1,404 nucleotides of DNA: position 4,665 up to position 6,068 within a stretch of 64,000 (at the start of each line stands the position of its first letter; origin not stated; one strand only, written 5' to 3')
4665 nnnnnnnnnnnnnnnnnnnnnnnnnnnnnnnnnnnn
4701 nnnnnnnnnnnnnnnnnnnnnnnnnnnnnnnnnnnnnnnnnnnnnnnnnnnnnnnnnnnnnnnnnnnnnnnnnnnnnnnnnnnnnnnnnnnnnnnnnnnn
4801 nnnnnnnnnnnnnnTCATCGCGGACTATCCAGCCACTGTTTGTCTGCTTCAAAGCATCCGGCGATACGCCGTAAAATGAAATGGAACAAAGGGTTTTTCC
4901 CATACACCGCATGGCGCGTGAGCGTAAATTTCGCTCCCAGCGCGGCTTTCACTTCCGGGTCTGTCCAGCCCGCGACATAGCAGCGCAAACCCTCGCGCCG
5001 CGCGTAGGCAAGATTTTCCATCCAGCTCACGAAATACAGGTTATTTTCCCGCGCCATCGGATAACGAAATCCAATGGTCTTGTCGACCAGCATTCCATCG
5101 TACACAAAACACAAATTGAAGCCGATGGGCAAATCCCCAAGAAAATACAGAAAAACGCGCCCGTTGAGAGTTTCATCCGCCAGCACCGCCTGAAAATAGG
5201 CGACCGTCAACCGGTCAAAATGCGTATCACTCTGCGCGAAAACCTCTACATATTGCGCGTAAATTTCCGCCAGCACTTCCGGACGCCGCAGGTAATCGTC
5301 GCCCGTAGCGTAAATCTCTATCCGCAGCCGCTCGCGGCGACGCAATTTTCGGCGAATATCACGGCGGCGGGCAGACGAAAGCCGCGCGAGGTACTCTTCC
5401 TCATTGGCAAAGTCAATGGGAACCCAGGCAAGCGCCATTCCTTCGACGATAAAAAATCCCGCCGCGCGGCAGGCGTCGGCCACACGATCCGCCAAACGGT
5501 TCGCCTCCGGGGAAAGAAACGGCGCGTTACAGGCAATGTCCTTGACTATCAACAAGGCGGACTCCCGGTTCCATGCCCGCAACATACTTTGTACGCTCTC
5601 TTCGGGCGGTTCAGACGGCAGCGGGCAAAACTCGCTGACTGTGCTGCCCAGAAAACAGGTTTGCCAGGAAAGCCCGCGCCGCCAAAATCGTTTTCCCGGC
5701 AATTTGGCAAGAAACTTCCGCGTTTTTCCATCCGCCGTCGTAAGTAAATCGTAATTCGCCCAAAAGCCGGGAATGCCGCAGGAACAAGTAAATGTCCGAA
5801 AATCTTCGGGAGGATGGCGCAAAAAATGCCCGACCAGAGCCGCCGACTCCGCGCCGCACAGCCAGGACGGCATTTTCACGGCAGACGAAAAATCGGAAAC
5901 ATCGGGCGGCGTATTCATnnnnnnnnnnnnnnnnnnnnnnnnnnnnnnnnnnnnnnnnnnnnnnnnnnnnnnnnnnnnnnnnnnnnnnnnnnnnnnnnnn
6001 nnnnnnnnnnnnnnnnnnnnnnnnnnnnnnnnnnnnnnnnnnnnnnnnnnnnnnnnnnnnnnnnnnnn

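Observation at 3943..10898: Eight-gene uncharacterised amino-compound / envelope-modification pathway with Arn-like logic but no glycosyltransferase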

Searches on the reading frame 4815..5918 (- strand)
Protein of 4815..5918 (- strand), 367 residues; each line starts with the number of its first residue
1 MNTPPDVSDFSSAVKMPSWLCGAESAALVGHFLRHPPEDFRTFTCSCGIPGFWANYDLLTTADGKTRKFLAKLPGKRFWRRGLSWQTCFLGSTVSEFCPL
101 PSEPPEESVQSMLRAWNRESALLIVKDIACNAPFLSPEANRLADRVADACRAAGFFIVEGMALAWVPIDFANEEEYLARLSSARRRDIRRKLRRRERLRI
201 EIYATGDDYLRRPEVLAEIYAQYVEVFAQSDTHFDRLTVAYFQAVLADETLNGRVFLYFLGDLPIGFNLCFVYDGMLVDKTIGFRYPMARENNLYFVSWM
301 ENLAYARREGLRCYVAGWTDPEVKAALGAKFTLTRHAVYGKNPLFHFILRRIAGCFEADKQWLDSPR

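Call 4: search_protein_families(library=pfam, proteins=[window:4815-5918:-], max_evalue=0.01)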
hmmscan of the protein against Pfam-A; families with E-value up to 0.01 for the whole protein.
window:4815-5918:- (367 aa): 2 families
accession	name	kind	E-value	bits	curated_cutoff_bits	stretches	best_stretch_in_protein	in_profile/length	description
PF13480.13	Acetyltransf_6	-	5.2e-10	40.1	22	1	183-320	2-138/143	Acetyltransferase (GNAT) domain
PF04339.18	FemAB_like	-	3.7e-07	30.1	27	1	143-317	142-312/369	Peptidogalycan biosysnthesis/recognition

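Call 5: search_protein_families(library=ncbifam, proteins=[window:4815-5918:-], max_evalue=0.01)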
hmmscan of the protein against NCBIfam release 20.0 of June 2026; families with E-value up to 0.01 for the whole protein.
window:4815-5918:- (367 aa): 0 families

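Call 6: find_encoding_contigs(protein=window:4815-5918:-, flank=10000, max_places=8)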
Protein window:4815-5918:- (367 aa): 1 contig read that carries it; 1 place shown.
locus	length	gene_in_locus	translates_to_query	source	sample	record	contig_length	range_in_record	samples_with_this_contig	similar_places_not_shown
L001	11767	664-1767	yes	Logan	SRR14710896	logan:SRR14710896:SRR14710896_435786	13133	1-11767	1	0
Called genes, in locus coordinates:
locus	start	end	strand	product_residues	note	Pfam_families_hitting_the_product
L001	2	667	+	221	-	?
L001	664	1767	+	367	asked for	PF04339:FemAB_like (weak), PF13480:Acetyltransf_6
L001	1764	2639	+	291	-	PF00491:Arginase (weak)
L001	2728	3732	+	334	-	PF01073:3Beta_HSD, PF01370:Epimerase, PF04321:RmlD_sub_bind, PF16363:GDP_Man_Dehyd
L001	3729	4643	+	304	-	PF00291:PALP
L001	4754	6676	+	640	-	-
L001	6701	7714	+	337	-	PF00145:DNA_methylase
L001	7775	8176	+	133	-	PF03061:4HBT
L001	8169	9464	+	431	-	PF03349:Toluene_X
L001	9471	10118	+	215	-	PF10975:DUF2802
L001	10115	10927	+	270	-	PF05036:SPOR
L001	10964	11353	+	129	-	PF01042:Ribonuc_L-PSP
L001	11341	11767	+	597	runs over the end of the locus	?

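Call 7: find_homologous_proteins(query=window:4815-5918:-)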
Query window:4815-5918:- (367 aa): 1483 proteins with E <= 0.001 among 6737 candidates; the best 120 are listed.
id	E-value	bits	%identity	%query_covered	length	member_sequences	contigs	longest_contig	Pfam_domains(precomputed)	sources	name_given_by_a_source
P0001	4.8e-254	860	100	100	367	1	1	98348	PF13480.14,PF04339.19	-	-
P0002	2.4e-183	627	76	99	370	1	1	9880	PF13480.14,PF04339.19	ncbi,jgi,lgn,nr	ncbi:MAG: GNAT family N-acetyltransferase [Candidatus Accumulibacter sp.]|jgi:DNA-binding transcript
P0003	4.0e-156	538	65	96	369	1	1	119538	PF13480.14,PF04339.19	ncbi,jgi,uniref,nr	ncbi:GNAT family N-acetyltransferase [Azonexus sp.]|jgi:hypothetical protein|uniref:GNAT family N-ac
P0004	1.6e-155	536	64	97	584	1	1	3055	PF01292.27,PF13480.14,PF04339.19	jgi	jgi:cytochrome b561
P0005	4.7e-154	531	65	99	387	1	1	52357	PF13480.14,PF04339.19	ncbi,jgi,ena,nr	ncbi:MAG: GNAT family N-acetyltransferase [Betaproteobacteria bacterium]|nr:GNAT family N-acetyltran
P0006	2.5e-153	529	65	95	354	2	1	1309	PF13480.14,PF04339.19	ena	-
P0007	4.1e-152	525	65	94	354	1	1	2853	PF13480.14,PF04339.19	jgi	jgi:hypothetical protein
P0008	2.5e-151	522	64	96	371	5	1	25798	PF04377.22,PF13480.14,PF04339.19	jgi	-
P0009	6.5e-151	521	62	96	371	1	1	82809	PF04377.22,PF13480.14,PF04339.19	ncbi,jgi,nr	ncbi:MAG: GNAT family N-acetyltransferase [Azoarcus sp.]|jgi:hypothetical protein|nr:GNAT family N-a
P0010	9.3e-149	514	64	96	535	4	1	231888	PF01292.27,PF13480.14,PF04339.19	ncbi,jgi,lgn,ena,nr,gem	ncbi:MAG: GNAT family N-acetyltransferase [Betaproteobacteria bacterium]|nr:GNAT family N-acetyltran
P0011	4.1e-148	511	64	96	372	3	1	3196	PF13480.14,PF04339.19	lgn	-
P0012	1.3e-147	510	63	95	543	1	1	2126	PF01292.27,PF13480.14,PF04339.19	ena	-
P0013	1.5e-147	510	63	96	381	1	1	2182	PF04377.22,PF13480.14,PF04339.19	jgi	jgi:hypothetical protein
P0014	2.5e-147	509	61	96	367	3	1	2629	PF04377.22,PF13480.14,PF04339.19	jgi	jgi:hypothetical protein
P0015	5.5e-147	508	64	94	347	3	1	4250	PF13480.14,PF04339.19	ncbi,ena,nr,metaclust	ncbi:MAG: GNAT family N-acetyltransferase [Desulfobulbus sp.]|nr:GNAT family N-acetyltransferase [De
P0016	1.2e-146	507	61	96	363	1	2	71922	PF13480.14,PF04339.19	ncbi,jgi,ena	-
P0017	1.4e-144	500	62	97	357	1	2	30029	PF13480.14,PF04339.19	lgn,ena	-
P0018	5.2e-142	491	64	91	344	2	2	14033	PF13480.14,PF04339.19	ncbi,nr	ncbi:MAG: GNAT family N-acetyltransferase [Betaproteobacteria bacterium]|nr:GNAT family N-acetyltran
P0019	6.8e-139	481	61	94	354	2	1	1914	PF13480.14,PF04339.19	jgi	jgi:hypothetical protein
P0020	1.1e-137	477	61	88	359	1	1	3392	PF13480.14,PF04339.19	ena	-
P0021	1.8e-136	473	58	96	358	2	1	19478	PF13480.14,PF04339.19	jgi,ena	-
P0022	7.6e-130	451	57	96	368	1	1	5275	PF04339.19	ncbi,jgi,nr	ncbi:MAG: GNAT family N-acetyltransferase [Zoogloeaceae bacterium]|jgi:hypothetical protein|nr:GNAT 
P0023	2.2e-128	447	56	96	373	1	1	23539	PF13480.14,PF04339.19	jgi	jgi:predicted N-acyltransferase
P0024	5.6e-126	439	60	87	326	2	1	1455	PF13480.14,PF04339.19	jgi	-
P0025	6.9e-126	438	57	94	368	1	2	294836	PF13480.14,PF04339.19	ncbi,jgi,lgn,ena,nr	ncbi:MAG: family N-acetyltransferase [Rhodocyclaceae bacterium]|nr:family N-acetyltransferase [Rhodo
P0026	2.4e-125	437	55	95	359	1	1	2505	PF13480.14,PF04339.19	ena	-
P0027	5.9e-125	435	57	94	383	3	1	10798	PF13480.14,PF04339.19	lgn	-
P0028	1.8e-124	434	56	95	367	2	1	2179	PF13480.14,PF04339.19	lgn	-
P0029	3.3e-124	433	55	99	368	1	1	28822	PF13480.14,PF04339.19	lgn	-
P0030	4.0e-124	433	55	95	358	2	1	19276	PF13480.14,PF04339.19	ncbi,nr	ncbi:MAG TPA: GNAT family N-acetyltransferase [Rhodocyclaceae bacterium]|nr:GNAT family N-acetyltran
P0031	7.9e-124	432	56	95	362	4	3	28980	PF13480.14,PF04339.19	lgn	-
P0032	1.7e-122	427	57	93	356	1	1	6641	PF13480.14,PF04339.19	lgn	-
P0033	4.0e-122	426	55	95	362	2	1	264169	PF13480.14,PF04339.19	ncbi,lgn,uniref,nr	ncbi:GNAT family N-acetyltransferase [Uliginosibacterium gangwonense]|uniref:GNAT family N-acetyltra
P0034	1.0e-121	425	54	95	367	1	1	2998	PF13480.14,PF04339.19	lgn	-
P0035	2.2e-121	424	56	93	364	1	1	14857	PF13480.14,PF04339.19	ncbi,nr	ncbi:MAG TPA: GNAT family N-acetyltransferase [Rhodocyclaceae bacterium]|nr:GNAT family N-acetyltran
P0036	1.1e-120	421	53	98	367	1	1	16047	PF13480.14,PF04339.19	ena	-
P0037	1.5e-120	421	54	94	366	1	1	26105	PF13480.14,PF04339.19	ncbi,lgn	ncbi:MAG: GNAT family N-acetyltransferase [Actinomycetota bacterium]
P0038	2.1e-120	420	54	95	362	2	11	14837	PF13480.14,PF04339.19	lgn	-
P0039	3.9e-120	419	56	93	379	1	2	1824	PF13480.14,PF04339.19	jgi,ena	jgi:hypothetical protein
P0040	6.8e-120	419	55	96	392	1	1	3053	PF13480.14,PF04339.19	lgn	-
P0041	1.1e-118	415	54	94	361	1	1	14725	PF13480.14,PF04339.19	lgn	-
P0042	6.4e-118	412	56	93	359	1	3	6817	PF13480.14,PF04339.19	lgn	-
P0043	7.2e-118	412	53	99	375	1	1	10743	PF13480.14,PF04339.19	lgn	-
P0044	4.1e-117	409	53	92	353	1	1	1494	PF13480.14,PF04339.19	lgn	-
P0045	5.2e-117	409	53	96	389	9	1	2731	PF13480.14,PF04339.19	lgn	-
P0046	5.2e-117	409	53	98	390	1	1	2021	PF13480.14,PF04339.19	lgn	-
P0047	1.1e-116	408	54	95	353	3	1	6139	PF13480.14,PF04339.19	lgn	-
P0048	2.0e-116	407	55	93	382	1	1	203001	PF13480.14,PF04339.19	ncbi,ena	-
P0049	3.5e-116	406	53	93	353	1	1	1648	PF13480.14,PF04339.19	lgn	-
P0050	4.5e-116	406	54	93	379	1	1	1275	PF13480.14,PF04339.19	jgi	jgi:predicted N-acyltransferase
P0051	5.5e-116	406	52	94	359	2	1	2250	PF13480.14,PF04339.19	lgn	-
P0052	1.3e-115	404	54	93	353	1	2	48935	PF13480.14,PF04339.19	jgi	jgi:hypothetical protein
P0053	2.0e-115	404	54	93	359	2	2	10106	PF04339.19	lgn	-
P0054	2.4e-115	404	51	95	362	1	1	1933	PF13480.14,PF04339.19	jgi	jgi:predicted N-acyltransferase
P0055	2.4e-115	404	54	93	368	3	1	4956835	PF13480.14,PF04339.19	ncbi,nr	ncbi:GNAT family N-acetyltransferase [Azoarcus sp. DN11]|nr:GNAT family N-acetyltransferase [Azoarcu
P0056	1.4e-114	401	52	96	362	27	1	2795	PF13480.14,PF04339.19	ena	-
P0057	1.7e-114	401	52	94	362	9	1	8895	PF13480.14,PF04339.19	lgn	-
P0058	3.1e-114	400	52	96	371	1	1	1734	PF13480.14,PF04339.19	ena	-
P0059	3.2e-114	400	51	96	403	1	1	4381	PF13480.14,PF04339.19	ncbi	-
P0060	3.4e-114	400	51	96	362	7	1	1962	PF13480.14,PF04339.19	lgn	-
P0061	3.7e-114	400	54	93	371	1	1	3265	PF13480.14,PF04339.19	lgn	-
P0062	5.6e-114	399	51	97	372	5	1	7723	PF13480.14,PF04339.19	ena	-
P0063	2.1e-113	397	53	94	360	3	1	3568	PF13480.14,PF04339.19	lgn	-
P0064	3.2e-113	397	51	96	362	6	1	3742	PF13480.14,PF04339.19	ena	-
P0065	3.3e-113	397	53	95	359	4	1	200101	PF13480.14,PF04339.19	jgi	jgi:predicted N-acyltransferase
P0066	5.1e-113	396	52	99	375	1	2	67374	PF13480.14,PF04339.19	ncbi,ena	-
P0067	8.2e-113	395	51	95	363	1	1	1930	PF13480.14,PF04339.19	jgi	jgi:hypothetical protein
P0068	1.2e-112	395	52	93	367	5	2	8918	PF13480.14,PF04339.19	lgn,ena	-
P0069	1.4e-112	395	55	96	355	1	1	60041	PF04339.19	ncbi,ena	-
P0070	2.6e-112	394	51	95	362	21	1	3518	PF13480.14,PF04339.19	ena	-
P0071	3.2e-112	393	51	95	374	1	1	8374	PF13480.14,PF04339.19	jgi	jgi:predicted N-acyltransferase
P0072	4.4e-112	393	53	94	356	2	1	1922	PF13480.14,PF04339.19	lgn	-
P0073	5.2e-112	393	54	94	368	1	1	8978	PF13480.14,PF04339.19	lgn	-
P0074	8.0e-112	392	51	96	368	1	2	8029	PF13480.14,PF04339.19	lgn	-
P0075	1.3e-111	391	52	96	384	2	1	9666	PF13480.14,PF04339.19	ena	-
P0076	4.1e-111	390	53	95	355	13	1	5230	PF13480.14,PF04339.19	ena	-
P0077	5.4e-111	389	50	94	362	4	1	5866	PF13480.14,PF04339.19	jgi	jgi:hypothetical protein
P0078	6.7e-111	389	53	95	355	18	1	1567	PF13480.14,PF04339.19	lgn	-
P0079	8.1e-111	389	52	93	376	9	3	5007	PF13480.14,PF04339.19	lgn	-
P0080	9.1e-111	389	52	94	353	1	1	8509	PF13480.14,PF04339.19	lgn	-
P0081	1.1e-110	388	50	95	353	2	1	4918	PF13480.14,PF04339.19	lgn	-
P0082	1.2e-110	388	52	93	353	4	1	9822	PF13480.14,PF04339.19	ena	-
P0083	1.5e-110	388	53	95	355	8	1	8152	PF04339.19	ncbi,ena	-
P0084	1.5e-110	388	51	94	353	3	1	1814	PF13480.14,PF04339.19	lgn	-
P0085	1.6e-110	388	53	93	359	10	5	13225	PF13480.14,PF04339.19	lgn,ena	-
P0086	1.9e-110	387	50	94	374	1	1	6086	PF13480.14,PF04339.19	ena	-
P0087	2.5e-110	387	51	93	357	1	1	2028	PF13480.14,PF04339.19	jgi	-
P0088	3.1e-110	387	49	95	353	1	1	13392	PF13480.14,PF04339.19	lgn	-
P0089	3.9e-110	386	51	94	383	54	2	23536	PF13480.14,PF04339.19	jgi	jgi:hypothetical protein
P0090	4.1e-110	386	51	94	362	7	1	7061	PF13480.14,PF04339.19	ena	-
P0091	4.1e-110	386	52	94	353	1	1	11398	PF13480.14,PF04339.19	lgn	-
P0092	6.6e-110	386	53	95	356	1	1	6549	PF13480.14,PF04339.19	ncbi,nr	ncbi:MAG TPA: GNAT family N-acetyltransferase [Rhodanobacter sp.]|nr:GNAT family N-acetyltransferase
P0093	7.8e-110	385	54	93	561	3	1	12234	PF01292.27,PF13480.14,PF04339.19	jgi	-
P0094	7.8e-110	385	52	93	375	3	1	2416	PF13480.14,PF04339.19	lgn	-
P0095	1.0e-109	385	50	95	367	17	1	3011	PF13480.14,PF04339.19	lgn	-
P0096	1.2e-109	385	53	93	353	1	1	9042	PF13480.14,PF04339.19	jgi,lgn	-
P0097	1.4e-109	385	52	92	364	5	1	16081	PF13480.14,PF04339.19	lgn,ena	-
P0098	1.4e-109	385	52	95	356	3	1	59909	PF04339.19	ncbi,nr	ncbi:MAG: GNAT family N-acetyltransferase [Rhodanobacter sp.]|nr:MAG: GNAT family N-acetyltransferas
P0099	1.5e-109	385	53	95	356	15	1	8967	PF13480.14,PF04339.19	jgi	jgi:hypothetical protein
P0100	1.5e-109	385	50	94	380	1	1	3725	PF13480.14,PF04339.19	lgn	-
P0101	1.7e-109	384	52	94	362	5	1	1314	PF13480.14,PF04339.19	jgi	jgi:Peptidogalycan biosysnthesis/recognition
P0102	1.8e-109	384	51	96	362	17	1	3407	PF13480.14,PF04339.19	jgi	jgi:Peptidogalycan biosysnthesis/recognition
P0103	1.9e-109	384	53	95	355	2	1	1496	PF13480.14,PF04339.19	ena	-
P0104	2.2e-109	384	53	95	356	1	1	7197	PF04339.19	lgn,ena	-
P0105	2.3e-109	384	54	95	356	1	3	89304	PF13480.14,PF04339.19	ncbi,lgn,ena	-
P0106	2.7e-109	384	52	96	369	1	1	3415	PF04339.19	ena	-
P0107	2.7e-109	384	53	95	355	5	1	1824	PF04339.19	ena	-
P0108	3.1e-109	383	54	93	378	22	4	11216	PF13480.14,PF04339.19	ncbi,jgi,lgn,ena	jgi:hypothetical protein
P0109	3.8e-109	383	49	96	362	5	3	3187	PF13480.14,PF04339.19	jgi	jgi:Peptidogalycan biosysnthesis/recognition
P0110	4.1e-109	383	51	94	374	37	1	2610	PF13480.14,PF04339.19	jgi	jgi:Peptidogalycan biosysnthesis/recognition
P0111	4.3e-109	383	52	95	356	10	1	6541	PF13480.14,PF04339.19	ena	-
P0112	4.5e-109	383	54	92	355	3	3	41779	PF04339.19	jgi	jgi:predicted N-acyltransferase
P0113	4.7e-109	383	53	92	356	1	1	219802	PF04339.19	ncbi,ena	-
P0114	4.8e-109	383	56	87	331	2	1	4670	PF13480.14,PF04339.19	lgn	-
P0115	5.8e-109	383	54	91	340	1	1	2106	PF04339.19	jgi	jgi:predicted N-acyltransferase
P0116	5.8e-109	383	53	95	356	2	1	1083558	PF13480.14,PF04339.19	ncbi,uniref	ncbi:GNAT family N-acetyltransferase [Rhodanobacter aciditrophus]|uniref:GNAT family N-acetyltransfe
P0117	6.0e-109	383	50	95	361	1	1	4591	PF13480.14,PF04339.19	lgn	-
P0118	6.8e-109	382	55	93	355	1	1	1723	PF13480.14,PF04339.19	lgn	-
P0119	6.8e-109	382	50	95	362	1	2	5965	PF13480.14,PF04339.19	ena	-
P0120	7.1e-109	382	51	93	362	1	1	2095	PF13480.14,PF04339.19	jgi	jgi:hypothetical protein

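Call 9: find_related_loci(query=window:4815-5918:-, collection=genome_contigs, flank=10000)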
Query window:4815-5918:- (367 aa) in genome_contigs; peptide patterns used: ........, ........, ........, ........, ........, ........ (x = any residue, [..] = any of these).
61 stretches matched a pattern; 41 encode a relative of the query (tblastn E <= 1e-3); 41 distinct loci.
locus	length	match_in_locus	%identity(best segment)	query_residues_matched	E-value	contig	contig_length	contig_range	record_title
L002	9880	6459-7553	75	1-365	5e-167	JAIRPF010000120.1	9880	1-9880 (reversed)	MAG: Accumulibacter sp. isolate Cf509_bin25 k119_2060359, whole genome shotgun sequence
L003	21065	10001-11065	62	12-365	7e-142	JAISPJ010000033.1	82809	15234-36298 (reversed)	MAG: Azoarcus sp. isolate Jx357_bin15 k119_848016, whole genome shotgun sequence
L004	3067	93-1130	64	20-365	5e-147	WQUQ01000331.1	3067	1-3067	MAG: Desulfobulbus sp. isolate Cu122P5bin47 JGI20166J26741_12146296, whole genome shotgun sequence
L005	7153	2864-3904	64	19-365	3e-139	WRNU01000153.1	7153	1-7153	MAG: Betaproteobacteria bacterium isolate Th196P4bin58 JGI24702J35022_10005848, whole genome shotgun sequence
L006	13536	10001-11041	64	19-365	3e-139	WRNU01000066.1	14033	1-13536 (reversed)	MAG: Betaproteobacteria bacterium isolate Th196P4bin58 JGI24702J35022_10001595, whole genome shotgun sequence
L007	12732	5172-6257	62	1-362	2e-138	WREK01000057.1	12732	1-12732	MAG: Betaproteobacteria bacterium isolate Lab288P3bin88 Ga0123353_10010919, whole genome shotgun sequence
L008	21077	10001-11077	59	1-366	2e-133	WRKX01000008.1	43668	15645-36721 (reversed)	MAG: Betaproteobacteria bacterium isolate Th196P3bin129 Ga0099364_10001176, whole genome shotgun sequence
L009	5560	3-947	65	49-363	4e-129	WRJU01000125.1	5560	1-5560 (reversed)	MAG: Proteobacteria bacterium isolate Nt197P4bin15 JGI24705J35276_12234471, whole genome shotgun sequence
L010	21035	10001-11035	57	22-365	1e-126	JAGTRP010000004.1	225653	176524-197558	MAG: Rhodocyclaceae bacterium isolate CTSoil_117 scaffold_8, whole genome shotgun sequence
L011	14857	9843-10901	54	12-364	4e-126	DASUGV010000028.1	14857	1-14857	MAG TPA_asm: Rhodocyclaceae bacterium isolate SMAG_U1415 k141_788708, whole genome shotgun sequence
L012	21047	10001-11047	55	20-367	1e-125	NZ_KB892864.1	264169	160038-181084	Uliginosibacterium gangwonense DSM 18521 B145DRAFT_scaffold_5.6, whole genome shotgun sequence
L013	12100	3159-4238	65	1-362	1e-145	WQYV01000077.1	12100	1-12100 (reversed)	MAG: Betaproteobacteria bacterium isolate Emb289P4bin32 Ga0123357_10009839, whole genome shotgun sequence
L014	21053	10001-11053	55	16-365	2e-123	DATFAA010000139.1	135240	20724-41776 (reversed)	MAG TPA_asm: Rhodocyclaceae bacterium isolate SMAG_U8489 k141_726591, whole genome shotgun sequence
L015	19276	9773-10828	55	15-365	1e-122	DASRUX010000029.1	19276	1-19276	MAG TPA_asm: Rhodocyclaceae bacterium isolate SMAG_U8507 k141_351596, whole genome shotgun sequence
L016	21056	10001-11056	54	17-362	4e-118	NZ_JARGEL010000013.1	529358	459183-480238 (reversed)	Extensimonas soli strain H3M7-6 soapdenovo_K_105_13, whole genome shotgun sequence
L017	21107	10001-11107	54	4-363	3e-113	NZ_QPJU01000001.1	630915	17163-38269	Extensimonas vulgaris strain DSM 100911 Ga0244581_101, whole genome shotgun sequence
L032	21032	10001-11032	52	16-359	4e-99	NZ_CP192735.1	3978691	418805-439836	Dyella sp. KULCS107 chromosome, complete genome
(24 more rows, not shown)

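Call 12: search_solved_structures(query=window:4815-5918:-, max_evalue=1)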
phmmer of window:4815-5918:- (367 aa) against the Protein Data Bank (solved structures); distinct sequences matched with E-value up to 1: 0.

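Call 17: search_protein_families(library=pfam, proteins=[L032:8739-9968:+, L032:4499-5374:+, L032:5272-6105:-, L032:15400-16719:+, L032:15403-16458:-, L032:16332-17510:-, L032:3058-4467:+, L032:13399-14130:-, L032:13223-13657:-], max_evalue=0.001)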
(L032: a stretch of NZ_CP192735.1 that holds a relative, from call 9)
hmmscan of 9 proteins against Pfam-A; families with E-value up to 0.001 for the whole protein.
L032:8739-9968:+ (409 aa): 3 families
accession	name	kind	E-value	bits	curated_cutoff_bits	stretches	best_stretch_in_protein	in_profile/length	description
PF00109.32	ketoacyl-synt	-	7.1e-49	167.1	20.8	1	7-245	2-251/252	Beta-ketoacyl synthase, N-terminal domain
PF02801.28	Ketoacyl-synt_C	-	2.5e-38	131.2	20.8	1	255-366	2-118/119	Beta-ketoacyl synthase, C-terminal domain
PF00108.29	Thiolase_N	-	8.9e-07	29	26.4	1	148-198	62-114/260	Thiolase, N-terminal domain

L032:4499-5374:+ (291 aa): 0 families

L032:5272-6105:- (277 aa): 1 family
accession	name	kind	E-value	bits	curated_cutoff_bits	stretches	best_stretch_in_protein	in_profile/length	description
PF06629.18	MipA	-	5.1e-22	79.5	24.2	1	53-276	1-220/221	MltA-interacting protein MipA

L032:15400-16719:+ (439 aa): 0 families

L032:15403-16458:- (351 aa): 4 families
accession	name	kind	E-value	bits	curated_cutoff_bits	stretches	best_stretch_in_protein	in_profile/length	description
PF13437.12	HlyD_3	-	6.4e-15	56.2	22.2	2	214-300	1-84/106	HlyD family secretion protein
PF13533.13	Biotin_lipoyl_2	-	1.8e-10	40.8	29.8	1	98-122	8-32/32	Biotin-lipoyl like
PF16576.10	HlyD_D23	-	3.5e-07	30.2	30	1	92-300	21-192/214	Barrel-sandwich domain of CusB or HlyD membrane-fusion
PF00364.28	Biotin_lipoyl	-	0.00087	19.5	22.1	0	97-121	7-36/73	Biotin-requiring enzyme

L032:16332-17510:- (392 aa): 7 families
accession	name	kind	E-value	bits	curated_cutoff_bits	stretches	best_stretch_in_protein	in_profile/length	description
PF00005.33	ABC_tran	-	3.2e-32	112.4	25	1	176-325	1-137/137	ABC transporter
PF02463.25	SMC_N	-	4.2e-08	33.3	40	1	285-369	125-211/220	RecF/RecN/SMC N terminal domain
PF13304.12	AAA_21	-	2.4e-07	31.6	27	0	292-360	233-303/304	AAA domain, putative AbiEii toxin, Type IV TA system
PF13481.12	AAA_25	-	4.5e-06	26.8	27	0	183-204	30-51/195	AAA domain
PF03215.21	Rad17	-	0.00012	22.5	23.8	1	174-208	33-67/186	Rad17 P-loop domain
PF13555.12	AAA_29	-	0.00013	22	27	1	177-205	13-42/61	P-loop containing region of AAA domain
PF03193.22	RsgA_GTPase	-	0.00075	19.8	30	0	173-242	94-161/174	RsgA GTPase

L032:3058-4467:+ (469 aa): 1 family
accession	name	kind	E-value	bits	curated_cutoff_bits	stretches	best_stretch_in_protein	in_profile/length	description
PF14488.12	DUF4434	-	6e-32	111.7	30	1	196-439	5-250/283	Domain of unknown function (DUF4434)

L032:13399-14130:- (243 aa): 1 family
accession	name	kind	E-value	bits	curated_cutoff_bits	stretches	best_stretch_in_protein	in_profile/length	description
PF00892.27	EamA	-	1.5e-08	35.4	28.2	1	160-227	66-133/135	EamA-like transporter family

L032:13223-13657:- (144 aa): 0 families
